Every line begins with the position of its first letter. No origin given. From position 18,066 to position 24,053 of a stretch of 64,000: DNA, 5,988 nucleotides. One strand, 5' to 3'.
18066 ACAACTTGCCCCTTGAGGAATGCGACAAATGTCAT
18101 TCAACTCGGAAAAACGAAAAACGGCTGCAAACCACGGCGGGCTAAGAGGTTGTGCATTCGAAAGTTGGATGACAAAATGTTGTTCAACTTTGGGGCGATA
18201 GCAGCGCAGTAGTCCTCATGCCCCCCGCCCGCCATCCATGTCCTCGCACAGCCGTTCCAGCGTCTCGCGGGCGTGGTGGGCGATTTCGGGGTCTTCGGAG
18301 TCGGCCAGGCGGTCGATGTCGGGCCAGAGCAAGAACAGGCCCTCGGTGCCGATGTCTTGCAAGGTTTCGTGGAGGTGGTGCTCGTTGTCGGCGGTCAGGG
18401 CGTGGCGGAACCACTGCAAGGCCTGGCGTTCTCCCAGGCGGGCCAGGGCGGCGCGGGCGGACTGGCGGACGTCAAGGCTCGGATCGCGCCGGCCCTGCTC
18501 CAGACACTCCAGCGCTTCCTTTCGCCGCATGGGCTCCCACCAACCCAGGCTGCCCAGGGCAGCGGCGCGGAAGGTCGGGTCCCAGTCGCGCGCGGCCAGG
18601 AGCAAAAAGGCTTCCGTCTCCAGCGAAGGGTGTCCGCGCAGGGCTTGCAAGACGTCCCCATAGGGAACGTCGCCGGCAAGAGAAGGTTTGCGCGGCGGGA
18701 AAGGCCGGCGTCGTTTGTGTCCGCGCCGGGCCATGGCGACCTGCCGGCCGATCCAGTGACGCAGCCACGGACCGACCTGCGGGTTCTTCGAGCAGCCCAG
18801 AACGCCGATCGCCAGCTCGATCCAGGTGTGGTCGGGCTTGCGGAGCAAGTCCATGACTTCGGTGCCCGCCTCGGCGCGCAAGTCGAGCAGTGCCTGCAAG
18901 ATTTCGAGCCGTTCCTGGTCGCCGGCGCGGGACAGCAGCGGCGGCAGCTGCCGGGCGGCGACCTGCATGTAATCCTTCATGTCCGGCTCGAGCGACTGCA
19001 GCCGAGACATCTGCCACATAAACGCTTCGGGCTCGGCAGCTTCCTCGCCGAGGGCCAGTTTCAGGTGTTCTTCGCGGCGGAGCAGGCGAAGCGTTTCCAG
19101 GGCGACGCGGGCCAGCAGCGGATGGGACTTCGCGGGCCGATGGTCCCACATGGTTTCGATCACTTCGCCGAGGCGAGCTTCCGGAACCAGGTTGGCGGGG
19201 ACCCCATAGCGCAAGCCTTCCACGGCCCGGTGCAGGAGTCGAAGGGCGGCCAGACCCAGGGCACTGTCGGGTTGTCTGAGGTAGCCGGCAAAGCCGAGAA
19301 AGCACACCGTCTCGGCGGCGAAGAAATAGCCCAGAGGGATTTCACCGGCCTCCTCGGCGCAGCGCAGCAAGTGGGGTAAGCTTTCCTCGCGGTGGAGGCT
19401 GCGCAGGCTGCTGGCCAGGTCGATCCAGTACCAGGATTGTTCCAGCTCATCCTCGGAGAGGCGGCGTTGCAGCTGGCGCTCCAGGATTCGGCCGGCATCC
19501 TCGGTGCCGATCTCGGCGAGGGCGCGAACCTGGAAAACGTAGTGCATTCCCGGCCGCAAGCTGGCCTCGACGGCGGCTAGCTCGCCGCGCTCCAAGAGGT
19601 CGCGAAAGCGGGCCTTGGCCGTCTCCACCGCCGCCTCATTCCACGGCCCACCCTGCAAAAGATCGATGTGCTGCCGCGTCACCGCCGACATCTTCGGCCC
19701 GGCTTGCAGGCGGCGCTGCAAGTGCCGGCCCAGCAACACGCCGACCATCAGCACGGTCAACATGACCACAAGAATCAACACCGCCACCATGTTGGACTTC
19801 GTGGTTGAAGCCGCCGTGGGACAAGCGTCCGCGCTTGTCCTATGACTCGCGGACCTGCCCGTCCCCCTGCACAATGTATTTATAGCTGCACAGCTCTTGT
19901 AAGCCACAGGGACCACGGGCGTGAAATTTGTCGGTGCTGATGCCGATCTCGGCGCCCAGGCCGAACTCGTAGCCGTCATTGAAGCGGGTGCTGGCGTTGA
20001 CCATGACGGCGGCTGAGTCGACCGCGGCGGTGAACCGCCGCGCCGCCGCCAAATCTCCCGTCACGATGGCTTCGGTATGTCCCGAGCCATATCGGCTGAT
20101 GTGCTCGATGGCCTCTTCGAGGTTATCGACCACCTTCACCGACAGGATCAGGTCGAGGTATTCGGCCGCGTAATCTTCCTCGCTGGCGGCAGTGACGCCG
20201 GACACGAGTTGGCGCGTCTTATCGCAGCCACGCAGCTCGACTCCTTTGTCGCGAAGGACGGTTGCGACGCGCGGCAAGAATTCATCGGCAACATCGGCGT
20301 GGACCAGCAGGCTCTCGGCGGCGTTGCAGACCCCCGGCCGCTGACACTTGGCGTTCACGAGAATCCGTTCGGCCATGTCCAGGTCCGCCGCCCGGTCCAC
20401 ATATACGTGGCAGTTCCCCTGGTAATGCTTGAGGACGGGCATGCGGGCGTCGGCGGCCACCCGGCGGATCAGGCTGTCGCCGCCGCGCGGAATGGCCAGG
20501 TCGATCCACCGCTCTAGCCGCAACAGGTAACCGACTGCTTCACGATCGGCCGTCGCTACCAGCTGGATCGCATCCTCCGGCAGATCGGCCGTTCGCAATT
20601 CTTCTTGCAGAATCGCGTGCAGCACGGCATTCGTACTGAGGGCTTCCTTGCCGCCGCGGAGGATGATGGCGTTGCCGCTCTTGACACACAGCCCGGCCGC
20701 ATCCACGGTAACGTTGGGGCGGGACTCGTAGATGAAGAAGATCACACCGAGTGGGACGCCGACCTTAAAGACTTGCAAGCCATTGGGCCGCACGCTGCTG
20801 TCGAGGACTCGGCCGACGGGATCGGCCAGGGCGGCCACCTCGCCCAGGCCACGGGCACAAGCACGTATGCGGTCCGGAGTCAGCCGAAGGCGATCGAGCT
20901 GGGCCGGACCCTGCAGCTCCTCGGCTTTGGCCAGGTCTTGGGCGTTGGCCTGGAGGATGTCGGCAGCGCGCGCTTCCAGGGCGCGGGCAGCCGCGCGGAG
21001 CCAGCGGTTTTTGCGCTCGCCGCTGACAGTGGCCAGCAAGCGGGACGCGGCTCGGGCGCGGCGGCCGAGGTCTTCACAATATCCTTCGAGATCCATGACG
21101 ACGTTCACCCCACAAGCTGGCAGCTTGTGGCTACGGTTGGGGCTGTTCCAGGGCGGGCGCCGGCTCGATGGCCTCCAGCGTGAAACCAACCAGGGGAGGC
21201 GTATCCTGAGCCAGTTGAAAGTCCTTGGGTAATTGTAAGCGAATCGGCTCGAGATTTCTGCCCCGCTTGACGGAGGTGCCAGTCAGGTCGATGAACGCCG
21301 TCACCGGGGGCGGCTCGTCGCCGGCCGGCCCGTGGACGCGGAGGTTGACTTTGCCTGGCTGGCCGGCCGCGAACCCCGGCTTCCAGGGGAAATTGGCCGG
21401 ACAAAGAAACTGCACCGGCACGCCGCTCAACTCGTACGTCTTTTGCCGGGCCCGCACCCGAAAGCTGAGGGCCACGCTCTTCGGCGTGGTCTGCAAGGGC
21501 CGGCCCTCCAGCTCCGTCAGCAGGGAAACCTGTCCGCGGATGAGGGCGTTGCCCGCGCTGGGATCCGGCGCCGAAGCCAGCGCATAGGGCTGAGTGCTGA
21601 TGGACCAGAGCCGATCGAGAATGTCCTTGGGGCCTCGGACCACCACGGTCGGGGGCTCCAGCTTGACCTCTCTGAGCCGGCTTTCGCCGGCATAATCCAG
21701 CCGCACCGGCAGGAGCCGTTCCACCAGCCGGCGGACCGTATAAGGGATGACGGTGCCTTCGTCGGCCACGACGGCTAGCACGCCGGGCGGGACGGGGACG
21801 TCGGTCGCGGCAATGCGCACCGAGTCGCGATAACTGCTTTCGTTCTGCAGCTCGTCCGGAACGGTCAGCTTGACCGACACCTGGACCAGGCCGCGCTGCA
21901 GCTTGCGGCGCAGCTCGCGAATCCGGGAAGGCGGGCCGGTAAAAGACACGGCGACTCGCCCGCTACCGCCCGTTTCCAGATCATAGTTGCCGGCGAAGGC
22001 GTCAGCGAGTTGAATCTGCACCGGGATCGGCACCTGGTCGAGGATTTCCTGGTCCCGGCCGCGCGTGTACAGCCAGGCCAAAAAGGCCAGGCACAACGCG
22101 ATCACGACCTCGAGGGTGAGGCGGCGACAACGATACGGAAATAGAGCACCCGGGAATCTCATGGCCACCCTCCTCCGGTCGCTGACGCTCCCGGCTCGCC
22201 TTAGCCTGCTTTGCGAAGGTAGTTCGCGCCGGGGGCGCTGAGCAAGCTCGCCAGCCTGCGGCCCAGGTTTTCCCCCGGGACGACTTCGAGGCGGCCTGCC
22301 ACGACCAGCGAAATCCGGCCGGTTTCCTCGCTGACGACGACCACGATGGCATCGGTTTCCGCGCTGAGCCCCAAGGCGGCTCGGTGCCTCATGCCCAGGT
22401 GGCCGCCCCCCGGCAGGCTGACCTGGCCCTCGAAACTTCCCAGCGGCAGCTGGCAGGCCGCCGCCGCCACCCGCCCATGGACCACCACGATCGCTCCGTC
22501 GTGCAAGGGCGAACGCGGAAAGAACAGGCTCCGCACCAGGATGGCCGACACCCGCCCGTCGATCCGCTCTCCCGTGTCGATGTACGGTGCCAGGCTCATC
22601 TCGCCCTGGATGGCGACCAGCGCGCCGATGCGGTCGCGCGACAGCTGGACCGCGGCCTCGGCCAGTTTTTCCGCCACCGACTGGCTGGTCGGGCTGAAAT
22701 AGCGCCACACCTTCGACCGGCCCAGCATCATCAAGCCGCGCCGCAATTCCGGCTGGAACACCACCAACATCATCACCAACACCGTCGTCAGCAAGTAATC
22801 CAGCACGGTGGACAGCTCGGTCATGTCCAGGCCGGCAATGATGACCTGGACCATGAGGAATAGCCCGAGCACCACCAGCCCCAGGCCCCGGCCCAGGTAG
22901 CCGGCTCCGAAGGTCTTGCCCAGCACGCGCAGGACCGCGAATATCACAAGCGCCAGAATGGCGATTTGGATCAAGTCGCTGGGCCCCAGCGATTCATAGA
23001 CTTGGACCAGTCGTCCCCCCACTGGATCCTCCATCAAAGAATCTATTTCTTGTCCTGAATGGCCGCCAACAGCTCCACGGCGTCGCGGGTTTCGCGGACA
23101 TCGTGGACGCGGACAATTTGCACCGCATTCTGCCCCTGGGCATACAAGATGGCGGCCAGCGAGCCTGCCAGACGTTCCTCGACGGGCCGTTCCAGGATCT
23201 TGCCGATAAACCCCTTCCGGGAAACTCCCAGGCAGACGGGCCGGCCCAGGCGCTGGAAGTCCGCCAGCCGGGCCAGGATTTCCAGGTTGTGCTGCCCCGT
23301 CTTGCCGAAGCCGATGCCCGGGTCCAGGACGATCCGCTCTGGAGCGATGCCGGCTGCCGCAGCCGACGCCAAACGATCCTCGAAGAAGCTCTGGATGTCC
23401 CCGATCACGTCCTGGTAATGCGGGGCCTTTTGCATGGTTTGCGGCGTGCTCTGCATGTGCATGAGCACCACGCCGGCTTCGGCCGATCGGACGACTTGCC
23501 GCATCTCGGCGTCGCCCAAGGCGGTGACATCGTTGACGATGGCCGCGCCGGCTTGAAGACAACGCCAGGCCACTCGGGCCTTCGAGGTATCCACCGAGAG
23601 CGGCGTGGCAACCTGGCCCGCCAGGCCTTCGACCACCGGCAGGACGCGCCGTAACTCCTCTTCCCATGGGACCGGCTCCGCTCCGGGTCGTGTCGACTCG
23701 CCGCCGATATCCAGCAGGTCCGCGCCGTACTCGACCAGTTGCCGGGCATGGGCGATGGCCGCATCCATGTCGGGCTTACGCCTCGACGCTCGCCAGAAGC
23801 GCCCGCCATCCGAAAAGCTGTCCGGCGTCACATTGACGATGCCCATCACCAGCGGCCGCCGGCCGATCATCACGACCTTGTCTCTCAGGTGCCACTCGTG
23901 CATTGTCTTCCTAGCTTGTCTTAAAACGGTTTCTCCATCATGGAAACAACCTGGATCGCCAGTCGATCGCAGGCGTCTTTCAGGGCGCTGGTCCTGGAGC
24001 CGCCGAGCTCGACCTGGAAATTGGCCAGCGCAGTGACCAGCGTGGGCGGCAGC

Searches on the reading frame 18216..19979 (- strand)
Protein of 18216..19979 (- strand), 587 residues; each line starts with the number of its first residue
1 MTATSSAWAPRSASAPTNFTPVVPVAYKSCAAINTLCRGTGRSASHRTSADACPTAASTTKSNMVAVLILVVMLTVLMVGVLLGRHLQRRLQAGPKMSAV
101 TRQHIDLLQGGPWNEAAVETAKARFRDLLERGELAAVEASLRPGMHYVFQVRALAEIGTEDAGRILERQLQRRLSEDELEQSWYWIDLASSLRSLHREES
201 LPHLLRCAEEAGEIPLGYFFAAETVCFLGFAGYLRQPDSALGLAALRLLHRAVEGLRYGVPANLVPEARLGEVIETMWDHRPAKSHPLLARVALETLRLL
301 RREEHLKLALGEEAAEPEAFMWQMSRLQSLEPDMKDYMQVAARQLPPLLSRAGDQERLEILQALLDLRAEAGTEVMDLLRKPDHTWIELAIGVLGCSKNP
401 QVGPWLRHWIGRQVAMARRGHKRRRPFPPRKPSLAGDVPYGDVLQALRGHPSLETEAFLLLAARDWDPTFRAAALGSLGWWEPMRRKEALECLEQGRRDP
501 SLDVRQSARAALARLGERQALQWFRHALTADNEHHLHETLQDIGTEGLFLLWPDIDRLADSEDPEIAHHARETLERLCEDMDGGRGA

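Call 34: search_protein_families(library=pfam, proteins=[window:18216-19979:-], max_evalue=0.0001)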
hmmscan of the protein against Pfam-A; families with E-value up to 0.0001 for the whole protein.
window:18216-19979:- (587 aa): 1 family
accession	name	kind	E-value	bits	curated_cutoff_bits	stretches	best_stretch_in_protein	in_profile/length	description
PF13646.12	HEAT_2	-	5.2e-09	36.7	27.7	1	458-533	3-76/88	HEAT repeats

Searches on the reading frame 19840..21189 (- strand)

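Call 11: search_protein_families(library=ncbifam, proteins=[window:19840-21189:-], max_evalue=0.00001)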
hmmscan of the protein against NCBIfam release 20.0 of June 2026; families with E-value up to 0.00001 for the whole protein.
window:19840-21189:- (449 aa): 19 families
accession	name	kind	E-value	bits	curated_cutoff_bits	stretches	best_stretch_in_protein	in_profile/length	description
NF001221.0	PRK00197.1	equivalog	2.6e-179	596.3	289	1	36-448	5-418/418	glutamate-5-semialdehyde dehydrogenase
TIGR00407.1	proA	equivalog_domain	9.5e-141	469.2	317.45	1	45-437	1-398/398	glutamate-5-semialdehyde dehydrogenase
TIGR01092.1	P5CS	equivalog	2.3e-114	383.1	796.75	1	39-448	289-696/715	delta l-pyrroline-5-carboxylate synthetase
NF047625.1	AcylSulfactDhSauS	equivalog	7.7e-17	61.2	600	1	141-306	97-262/464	acylating sulfoacetaldehyde dehydrogenase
NF010378.0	PRK13805.1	equivalog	7.7e-16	57.1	951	1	140-308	104-273/872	bifunctional acetaldehyde-CoA/alcohol dehydrogenase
TIGR02518.1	EutH_ACDH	equivalog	4.9e-15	55.3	620.1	1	139-303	97-261/488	acetaldehyde dehydrogenase (acetylating)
NF040648.1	lactal_redase_Meth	equivalog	5.4e-11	42.2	650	1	128-308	111-294/463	lactaldehyde dehydrogenase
NF052305.1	DioxValDhHalo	equivalog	1.1e-10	41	750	0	126-310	123-306/483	2,5-dioxovalerate dehydrogenase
NF006915.0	PRK09406.1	equivalog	9.2e-10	38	730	1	56-312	43-289/457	NADP-dependent succinic semialdehyde dehydrogenase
NF050084.1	pip_6_carb_DH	equivalog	1.8e-09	37.1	730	1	165-312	138-287/475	L-piperidine-6-carboxylate dehydrogenase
NF007497.0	PRK10090.1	equivalog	9.6e-09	34.5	500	1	167-313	165-310/480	aldehyde dehydrogenase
NF042993.1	AlphKGSA_gudD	equivalog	4.8e-08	32.2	770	1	43-309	49-304/481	alpha-ketoglutaric semialdehyde dehydrogenase GucD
NF042989.1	AldDh_AldH_Clos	equivalog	9.3e-08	31.3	800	1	43-311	30-289/458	aldehyde dehydrogenase AldH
TIGR01804.1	BADH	equivalog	5.7e-07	28.4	668.6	0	66-310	58-298/467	betaine-aldehyde dehydrogenase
NF011927.0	PRK15398.1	subfamily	9.1e-07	27.9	403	1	146-309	129-293/465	aldehyde dehydrogenase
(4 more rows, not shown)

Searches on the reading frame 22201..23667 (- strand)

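Call 34: search_protein_families(library=pfam, proteins=[window:22201-23667:-], max_evalue=0.0001)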
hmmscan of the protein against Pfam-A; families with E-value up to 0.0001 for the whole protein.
window:22201-23667:- (488 aa): 1 family
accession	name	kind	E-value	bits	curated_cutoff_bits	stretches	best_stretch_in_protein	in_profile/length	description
PF02457.21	DAC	-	3.2e-34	117.5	27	1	337-459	2-118/119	DisA bacterial checkpoint controller nucleotide-binding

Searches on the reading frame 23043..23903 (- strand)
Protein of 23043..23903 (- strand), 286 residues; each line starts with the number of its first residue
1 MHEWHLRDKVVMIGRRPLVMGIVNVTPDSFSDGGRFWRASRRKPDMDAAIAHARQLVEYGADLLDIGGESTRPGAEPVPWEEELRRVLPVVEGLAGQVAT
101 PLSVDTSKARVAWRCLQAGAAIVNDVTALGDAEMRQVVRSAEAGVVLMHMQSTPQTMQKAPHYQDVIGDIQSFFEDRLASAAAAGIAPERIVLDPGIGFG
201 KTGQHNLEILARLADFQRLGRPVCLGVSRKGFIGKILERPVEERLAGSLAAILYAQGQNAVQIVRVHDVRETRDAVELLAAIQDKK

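Call 34: search_protein_families(library=pfam, proteins=[window:23043-23903:-], max_evalue=0.0001)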
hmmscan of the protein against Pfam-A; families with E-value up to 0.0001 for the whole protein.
window:23043-23903:- (286 aa): 1 family
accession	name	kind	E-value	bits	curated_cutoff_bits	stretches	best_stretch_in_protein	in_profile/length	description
PF00809.28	Pterin_bind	-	4.8e-82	275.7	25.5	1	20-267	1-244/244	Pterin binding enzyme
